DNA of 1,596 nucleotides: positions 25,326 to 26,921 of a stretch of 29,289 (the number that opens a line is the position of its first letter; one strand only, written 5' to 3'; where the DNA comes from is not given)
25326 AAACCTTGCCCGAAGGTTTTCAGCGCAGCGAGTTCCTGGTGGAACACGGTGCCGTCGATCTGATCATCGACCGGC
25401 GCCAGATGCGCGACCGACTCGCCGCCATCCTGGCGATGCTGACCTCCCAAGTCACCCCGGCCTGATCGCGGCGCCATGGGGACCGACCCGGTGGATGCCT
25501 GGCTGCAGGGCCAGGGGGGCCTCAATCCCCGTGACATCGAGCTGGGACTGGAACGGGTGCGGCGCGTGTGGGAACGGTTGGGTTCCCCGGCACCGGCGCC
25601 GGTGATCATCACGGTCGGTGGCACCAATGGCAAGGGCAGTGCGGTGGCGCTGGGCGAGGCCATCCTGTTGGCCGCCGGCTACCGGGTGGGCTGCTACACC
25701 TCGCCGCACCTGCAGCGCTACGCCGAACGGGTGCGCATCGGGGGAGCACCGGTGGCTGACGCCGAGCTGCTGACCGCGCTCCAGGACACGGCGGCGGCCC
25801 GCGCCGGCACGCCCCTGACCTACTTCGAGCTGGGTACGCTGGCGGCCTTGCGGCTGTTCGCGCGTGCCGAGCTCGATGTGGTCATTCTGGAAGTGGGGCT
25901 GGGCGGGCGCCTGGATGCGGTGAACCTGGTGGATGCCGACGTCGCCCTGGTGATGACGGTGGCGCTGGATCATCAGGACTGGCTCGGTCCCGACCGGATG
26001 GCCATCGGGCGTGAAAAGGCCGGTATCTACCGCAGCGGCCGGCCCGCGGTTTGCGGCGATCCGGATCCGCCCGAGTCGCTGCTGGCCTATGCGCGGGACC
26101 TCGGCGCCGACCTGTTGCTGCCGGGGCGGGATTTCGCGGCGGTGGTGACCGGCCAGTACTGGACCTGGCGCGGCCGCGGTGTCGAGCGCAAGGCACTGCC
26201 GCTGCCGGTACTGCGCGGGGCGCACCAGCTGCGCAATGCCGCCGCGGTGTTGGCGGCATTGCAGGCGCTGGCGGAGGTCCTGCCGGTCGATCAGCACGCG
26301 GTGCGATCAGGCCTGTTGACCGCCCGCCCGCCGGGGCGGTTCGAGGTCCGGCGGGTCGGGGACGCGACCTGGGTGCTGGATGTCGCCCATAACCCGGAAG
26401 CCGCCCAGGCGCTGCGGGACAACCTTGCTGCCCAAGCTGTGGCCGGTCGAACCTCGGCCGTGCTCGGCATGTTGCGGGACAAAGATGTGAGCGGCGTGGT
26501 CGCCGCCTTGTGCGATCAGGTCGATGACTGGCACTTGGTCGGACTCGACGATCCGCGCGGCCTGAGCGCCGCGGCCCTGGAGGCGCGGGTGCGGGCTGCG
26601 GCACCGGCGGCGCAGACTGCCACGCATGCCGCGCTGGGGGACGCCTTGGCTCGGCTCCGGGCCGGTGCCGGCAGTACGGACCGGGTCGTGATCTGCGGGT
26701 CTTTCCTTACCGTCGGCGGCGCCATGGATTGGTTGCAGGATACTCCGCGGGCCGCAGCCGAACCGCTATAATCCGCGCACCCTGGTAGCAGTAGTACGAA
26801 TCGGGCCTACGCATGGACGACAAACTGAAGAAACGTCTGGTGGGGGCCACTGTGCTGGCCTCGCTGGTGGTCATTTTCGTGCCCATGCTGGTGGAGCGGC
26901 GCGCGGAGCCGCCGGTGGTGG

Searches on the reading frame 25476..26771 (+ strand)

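Call 56: search_protein_families(library=pfam, proteins=[window:25476-26771:+], max_evalue=0.00001)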
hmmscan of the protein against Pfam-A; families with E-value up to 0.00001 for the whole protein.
window:25476-26771:+ (431 aa): 1 family
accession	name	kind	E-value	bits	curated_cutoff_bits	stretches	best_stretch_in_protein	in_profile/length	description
PF02875.26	Mur_ligase_C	-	4.4e-19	70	28.4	1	287-410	1-127/127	Mur ligase, glutamate ligase domain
